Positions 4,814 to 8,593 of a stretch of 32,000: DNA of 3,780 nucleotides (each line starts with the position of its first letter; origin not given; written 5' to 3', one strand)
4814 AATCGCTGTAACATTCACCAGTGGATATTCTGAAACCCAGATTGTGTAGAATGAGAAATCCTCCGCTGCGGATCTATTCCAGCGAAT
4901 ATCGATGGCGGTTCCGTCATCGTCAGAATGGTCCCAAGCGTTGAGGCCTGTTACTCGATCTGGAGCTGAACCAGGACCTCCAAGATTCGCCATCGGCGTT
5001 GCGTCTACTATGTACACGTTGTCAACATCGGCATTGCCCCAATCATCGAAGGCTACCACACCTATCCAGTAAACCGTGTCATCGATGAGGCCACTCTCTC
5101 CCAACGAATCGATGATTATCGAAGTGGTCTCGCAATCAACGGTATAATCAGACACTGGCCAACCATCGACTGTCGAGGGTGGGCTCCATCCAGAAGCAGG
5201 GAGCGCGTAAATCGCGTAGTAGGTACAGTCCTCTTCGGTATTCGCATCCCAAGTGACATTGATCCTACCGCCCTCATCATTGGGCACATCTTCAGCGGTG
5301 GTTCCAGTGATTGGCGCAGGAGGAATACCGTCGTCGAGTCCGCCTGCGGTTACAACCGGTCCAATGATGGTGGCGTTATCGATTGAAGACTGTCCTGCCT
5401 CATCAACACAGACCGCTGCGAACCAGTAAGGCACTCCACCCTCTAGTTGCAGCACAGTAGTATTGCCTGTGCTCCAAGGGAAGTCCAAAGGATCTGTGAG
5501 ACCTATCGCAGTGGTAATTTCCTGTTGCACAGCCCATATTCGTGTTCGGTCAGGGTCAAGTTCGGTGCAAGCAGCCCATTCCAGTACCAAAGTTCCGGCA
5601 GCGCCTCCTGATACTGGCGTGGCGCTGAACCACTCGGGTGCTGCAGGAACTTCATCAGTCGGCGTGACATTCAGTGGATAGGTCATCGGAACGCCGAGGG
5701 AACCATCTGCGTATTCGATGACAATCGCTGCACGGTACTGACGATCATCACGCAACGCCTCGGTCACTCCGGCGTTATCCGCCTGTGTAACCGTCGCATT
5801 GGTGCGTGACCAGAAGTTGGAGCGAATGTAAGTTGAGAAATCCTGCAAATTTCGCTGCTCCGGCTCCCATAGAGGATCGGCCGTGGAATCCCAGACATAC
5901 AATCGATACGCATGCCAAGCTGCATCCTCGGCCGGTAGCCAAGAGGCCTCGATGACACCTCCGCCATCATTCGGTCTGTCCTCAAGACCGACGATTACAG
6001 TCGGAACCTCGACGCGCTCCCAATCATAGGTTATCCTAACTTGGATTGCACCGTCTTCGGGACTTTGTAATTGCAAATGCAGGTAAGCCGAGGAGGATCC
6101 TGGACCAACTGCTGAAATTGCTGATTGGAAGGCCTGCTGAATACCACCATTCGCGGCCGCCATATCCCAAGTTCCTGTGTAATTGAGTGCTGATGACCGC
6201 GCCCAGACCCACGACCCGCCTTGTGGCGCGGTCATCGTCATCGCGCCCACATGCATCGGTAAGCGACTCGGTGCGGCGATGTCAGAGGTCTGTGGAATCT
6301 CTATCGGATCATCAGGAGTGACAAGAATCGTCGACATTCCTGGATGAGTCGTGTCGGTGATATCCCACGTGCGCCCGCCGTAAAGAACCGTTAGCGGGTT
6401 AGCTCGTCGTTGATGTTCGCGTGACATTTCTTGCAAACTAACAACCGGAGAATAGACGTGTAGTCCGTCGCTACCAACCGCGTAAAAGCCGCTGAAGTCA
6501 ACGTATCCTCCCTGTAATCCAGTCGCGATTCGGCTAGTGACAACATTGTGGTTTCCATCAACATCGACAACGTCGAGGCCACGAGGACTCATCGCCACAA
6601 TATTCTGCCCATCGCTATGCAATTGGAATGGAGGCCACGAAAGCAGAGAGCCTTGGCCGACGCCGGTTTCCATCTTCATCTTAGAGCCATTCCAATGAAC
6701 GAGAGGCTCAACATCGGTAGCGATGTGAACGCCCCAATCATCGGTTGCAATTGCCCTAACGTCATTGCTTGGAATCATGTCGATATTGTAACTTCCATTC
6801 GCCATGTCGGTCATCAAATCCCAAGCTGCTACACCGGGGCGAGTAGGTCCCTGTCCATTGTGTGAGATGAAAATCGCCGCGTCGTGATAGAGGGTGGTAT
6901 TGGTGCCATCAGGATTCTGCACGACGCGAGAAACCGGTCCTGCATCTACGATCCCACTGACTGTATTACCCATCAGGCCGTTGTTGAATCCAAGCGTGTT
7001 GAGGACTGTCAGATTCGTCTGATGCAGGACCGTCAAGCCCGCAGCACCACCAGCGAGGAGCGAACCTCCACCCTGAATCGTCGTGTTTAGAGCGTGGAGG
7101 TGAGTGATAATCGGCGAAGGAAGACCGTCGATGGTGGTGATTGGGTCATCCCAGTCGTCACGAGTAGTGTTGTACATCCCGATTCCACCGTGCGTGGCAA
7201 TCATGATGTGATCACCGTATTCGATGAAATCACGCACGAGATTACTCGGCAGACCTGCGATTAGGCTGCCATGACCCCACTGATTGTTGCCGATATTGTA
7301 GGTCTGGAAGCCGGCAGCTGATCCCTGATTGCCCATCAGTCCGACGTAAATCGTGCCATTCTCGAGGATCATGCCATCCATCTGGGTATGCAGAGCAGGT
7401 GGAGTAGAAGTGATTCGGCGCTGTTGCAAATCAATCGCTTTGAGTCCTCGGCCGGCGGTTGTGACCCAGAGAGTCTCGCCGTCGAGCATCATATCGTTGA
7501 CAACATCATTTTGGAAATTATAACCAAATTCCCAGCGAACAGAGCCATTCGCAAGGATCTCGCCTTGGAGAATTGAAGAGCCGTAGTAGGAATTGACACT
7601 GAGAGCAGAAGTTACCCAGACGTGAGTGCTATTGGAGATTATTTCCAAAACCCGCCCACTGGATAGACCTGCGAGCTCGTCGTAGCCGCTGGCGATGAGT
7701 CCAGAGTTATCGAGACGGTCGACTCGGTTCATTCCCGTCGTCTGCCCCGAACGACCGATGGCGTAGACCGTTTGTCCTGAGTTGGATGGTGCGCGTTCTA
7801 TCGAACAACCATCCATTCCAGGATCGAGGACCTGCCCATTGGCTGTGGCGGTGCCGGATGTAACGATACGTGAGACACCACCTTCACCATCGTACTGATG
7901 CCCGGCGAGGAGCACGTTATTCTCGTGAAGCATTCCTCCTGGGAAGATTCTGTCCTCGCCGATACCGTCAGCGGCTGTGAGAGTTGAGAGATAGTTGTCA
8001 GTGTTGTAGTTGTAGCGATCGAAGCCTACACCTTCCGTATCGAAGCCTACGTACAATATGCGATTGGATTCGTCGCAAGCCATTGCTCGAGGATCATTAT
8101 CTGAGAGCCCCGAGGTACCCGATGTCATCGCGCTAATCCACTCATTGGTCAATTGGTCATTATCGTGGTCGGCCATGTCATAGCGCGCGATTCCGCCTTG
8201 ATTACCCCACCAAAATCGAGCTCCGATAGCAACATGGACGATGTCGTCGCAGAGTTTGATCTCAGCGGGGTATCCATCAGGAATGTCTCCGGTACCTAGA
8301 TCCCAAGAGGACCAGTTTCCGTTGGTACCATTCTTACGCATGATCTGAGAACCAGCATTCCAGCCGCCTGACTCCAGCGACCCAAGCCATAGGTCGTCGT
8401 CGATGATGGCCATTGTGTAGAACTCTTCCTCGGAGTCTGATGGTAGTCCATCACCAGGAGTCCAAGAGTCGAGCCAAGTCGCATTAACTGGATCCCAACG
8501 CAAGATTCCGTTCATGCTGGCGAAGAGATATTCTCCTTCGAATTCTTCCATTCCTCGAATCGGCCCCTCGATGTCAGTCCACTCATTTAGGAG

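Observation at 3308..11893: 2861-aa surface protein with an integrin-like layout (multi-propeller ectodomain, FN3 stalk, single TM, acidic tail)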

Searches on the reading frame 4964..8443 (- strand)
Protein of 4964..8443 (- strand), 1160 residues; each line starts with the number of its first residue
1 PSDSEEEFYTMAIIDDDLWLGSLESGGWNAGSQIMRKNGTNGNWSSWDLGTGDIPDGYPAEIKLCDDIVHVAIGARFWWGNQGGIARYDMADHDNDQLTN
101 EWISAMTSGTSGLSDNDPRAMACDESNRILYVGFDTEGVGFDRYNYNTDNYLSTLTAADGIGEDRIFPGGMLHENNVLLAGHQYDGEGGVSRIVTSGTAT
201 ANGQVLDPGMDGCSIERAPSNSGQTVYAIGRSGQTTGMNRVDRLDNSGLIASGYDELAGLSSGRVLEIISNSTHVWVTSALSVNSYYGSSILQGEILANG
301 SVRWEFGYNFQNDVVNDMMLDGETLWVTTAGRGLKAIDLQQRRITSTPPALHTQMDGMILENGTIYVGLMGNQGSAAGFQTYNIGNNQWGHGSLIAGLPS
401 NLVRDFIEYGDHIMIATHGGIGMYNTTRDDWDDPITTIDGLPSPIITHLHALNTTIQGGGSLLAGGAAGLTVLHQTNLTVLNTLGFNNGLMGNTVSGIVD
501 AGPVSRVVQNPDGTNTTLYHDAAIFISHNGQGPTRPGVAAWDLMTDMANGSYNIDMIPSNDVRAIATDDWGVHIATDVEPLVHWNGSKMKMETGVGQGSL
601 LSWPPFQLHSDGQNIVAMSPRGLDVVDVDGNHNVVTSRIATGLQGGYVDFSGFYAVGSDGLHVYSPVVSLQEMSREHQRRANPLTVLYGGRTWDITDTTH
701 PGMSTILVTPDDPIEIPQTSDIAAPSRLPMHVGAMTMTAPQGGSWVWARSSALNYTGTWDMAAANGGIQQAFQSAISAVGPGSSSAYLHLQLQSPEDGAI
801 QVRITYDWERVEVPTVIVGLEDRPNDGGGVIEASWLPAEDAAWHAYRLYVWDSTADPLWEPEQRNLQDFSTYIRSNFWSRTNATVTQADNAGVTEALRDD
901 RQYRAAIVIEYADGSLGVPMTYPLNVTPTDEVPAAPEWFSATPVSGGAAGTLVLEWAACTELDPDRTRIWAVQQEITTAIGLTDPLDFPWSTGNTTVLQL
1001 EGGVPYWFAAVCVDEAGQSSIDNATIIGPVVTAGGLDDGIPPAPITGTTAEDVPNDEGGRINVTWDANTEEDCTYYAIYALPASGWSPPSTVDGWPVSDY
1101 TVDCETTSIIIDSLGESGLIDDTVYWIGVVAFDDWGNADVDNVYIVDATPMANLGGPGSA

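Call 36: predict_structure(alignment_id=A3)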
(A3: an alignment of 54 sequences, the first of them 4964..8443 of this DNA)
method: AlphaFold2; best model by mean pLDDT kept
length: 1160 residues; sequences in the alignment: 54
mean_pLDDT: 82.4   pTM: 0.35
mean pLDDT of the five models: 82.4, 82.3, 78.8, 76.8, 76.6
residues with pLDDT >= 90: 382; 70-90: 598; 50-70: 141; < 50: 39
segments of 3 or more residues with pLDDT < 50: 1-4, 27-29, 718-729, 749-759, 797-801
pLDDT, mean of each block of 10 residues (from residue 1): 60 91 65 88 89 90 94 80 90 86 88 90 93 93 93 92 90 93 86 90 87 86 84 67 86 66 79 88 79 83 81 90 93 91 86 88 90 73 89 75 85 89 88 83 89 87 92 90 88 88 81 79 86 74 84 68 82 82 75 78 87 89 86 86 85 84 89 74 77 78 67 57 42 70 52 40 60 67 58 48 56 86 79 90 89 92 91 90 92 89 94 87 90 88 79 89 87 84 86 87 86 87 87 76 90 84 91 88 86 88 87 82 91 87 91 63
secondary structure, 60 per line:
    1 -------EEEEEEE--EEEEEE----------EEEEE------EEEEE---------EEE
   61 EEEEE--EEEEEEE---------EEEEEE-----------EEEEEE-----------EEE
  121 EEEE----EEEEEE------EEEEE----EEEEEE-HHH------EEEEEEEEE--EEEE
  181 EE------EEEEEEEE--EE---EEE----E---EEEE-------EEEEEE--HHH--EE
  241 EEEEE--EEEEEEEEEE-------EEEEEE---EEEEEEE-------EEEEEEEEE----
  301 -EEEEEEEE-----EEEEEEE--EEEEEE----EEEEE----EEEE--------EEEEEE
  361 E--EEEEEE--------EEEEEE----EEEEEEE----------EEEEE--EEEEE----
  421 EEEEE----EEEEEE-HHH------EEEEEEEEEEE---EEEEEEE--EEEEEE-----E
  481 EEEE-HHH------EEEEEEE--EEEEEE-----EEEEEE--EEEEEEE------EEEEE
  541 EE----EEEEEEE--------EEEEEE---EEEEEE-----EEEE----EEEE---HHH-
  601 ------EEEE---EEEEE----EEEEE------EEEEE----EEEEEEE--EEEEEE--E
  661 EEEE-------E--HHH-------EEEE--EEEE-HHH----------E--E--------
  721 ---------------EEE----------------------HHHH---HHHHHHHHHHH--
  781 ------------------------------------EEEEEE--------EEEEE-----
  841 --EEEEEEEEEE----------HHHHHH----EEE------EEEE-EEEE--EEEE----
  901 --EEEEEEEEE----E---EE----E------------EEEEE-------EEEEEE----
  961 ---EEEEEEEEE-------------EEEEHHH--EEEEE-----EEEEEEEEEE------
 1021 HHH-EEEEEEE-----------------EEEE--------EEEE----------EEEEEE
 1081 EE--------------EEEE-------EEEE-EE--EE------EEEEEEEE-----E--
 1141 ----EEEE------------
elements in order (helices of 4 or more, strands of 3 or more residues): E8-14 E17-22 E33-37 E44-48 E58-65 E68-74 E84-89 E101-106 E118-124 E129-134 E141-145 E150-155 E166-174 E177-182 E189-196 E204-206 E215-218 E226-231 E239-245 E248-257 E265-270 E274-280 E288-296 E302-309 E315-321 E324-329 E334-338 E343-346 E355-361 E364-369 E378-383 E388-394 E405-409 E412-416 E421-425 E430-435 E446-456 E460-466 E469-474 E480-484 E495-501 E504-509 E515-520 E523-529 E536-542 E547-553 E562-567 E571-576 E582-585 E590-593 E607-610 E614-618 E623-627 E634-638 E643-649 E652-657 E660-664 E685-688 E691-694 E736-738 H761-764 H768-778 E817-822 E831-835 E843-852 H863-868 E873-875 E882-885 E887-890 E893-896 E903-911 E939-943 E951-956 E964-972 E986-989 E995-999 E1005-1014 E1025-1031 E1049-1052 E1061-1064 E1075-1082 E1097-1100 E1108-1111 E1125-1132 E1145-1148

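Call 39: fold_search(model_id=the predicted structure, library=pdb)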
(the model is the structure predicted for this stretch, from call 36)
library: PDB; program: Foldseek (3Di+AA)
matches with E <= 10: 1845; with E <= 0.001: 1035
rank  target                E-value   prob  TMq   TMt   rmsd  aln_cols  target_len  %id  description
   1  9ozc_A                7.3e-17  1.00  0.10  0.08  79.6      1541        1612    9  Cryo-EM structure of 1:2:1 ROS1/NEL/NICOL holo-complex, conformation 1. (released 2026-02-25)
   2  4a2m_D                1.1e-16  1.00  0.16  0.24  33.0      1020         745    9  Structure of the periplasmic domain of the heparin and heparan sulphate sensing hybrid two component system BT4663 in  (released 2012-05-02)
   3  9pwq_A                1.3e-16  1.00  0.10  0.07  77.8      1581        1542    9  Cryo-EM structure of receptor tyrosine kinase ROS1 extracellular domain in complex with NELL2 (released 2026-02-25)
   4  4a2m_A                1.7e-16  1.00  0.15  0.23  33.0      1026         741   10  Structure of the periplasmic domain of the heparin and heparan sulphate sensing hybrid two component system BT4663 in  (released 2012-05-02)
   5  4a2m_B                3.0e-16  1.00  0.16  0.23  32.4      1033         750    9  Structure of the periplasmic domain of the heparin and heparan sulphate sensing hybrid two component system BT4663 in  (released 2012-05-02)
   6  3v9f_A                3.5e-16  1.00  0.16  0.25  32.6       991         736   12  Crystal Structure of the extracellular domain of the putative hybrid two component system BT3049 from B. thetaiotaomic (released 2012-03-14)
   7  3ott_B                9.5e-16  1.00  0.16  0.23  28.2       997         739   11  Crystal Structure of the extracellular domain of the putative one component system BT4673 from B. thetaiotaomicron (released 2011-08-10)
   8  4a2l_C                1.4e-15  1.00  0.16  0.24  32.4      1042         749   10  Structure of the periplasmic domain of the heparin and heparan sulphate sensing hybrid two component system BT4663 in  (released 2012-05-02)
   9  4a2l_F                2.3e-15  1.00  0.15  0.23  32.8      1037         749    9  Structure of the periplasmic domain of the heparin and heparan sulphate sensing hybrid two component system BT4663 in  (released 2012-05-02)
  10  4a2m_C                2.4e-15  1.00  0.13  0.19  32.0      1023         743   10  Structure of the periplasmic domain of the heparin and heparan sulphate sensing hybrid two component system BT4663 in  (released 2012-05-02)
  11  4a2l_A                4.9e-15  1.00  0.11  0.15  35.0      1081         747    9  Structure of the periplasmic domain of the heparin and heparan sulphate sensing hybrid two component system BT4663 in  (released 2012-05-02)
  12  4a2l_E                6.5e-15  1.00  0.13  0.19  33.1      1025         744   10  Structure of the periplasmic domain of the heparin and heparan sulphate sensing hybrid two component system BT4663 in  (released 2012-05-02)
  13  4a2l_D                7.8e-15  1.00  0.16  0.24  32.8      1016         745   10  Structure of the periplasmic domain of the heparin and heparan sulphate sensing hybrid two component system BT4663 in  (released 2012-05-02)
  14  3ott_A                7.8e-15  1.00  0.12  0.19  32.6       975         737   12  Crystal Structure of the extracellular domain of the putative one component system BT4673 from B. thetaiotaomicron (released 2011-08-10)
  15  4a2l_B                9.0e-15  1.00  0.14  0.20  32.7      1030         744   10  Structure of the periplasmic domain of the heparin and heparan sulphate sensing hybrid two component system BT4663 in  (released 2012-05-02)
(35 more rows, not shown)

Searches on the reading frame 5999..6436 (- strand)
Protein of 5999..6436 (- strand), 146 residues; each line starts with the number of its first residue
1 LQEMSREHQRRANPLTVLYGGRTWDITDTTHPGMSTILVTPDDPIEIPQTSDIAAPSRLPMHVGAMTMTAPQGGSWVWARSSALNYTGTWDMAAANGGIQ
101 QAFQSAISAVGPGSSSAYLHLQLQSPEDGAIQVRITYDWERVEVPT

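Call 84: search_protein_families(library=pfam, proteins=[window:5999-6436:-], max_evalue=10)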
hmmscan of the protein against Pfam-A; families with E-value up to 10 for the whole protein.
window:5999-6436:- (146 aa): 0 families
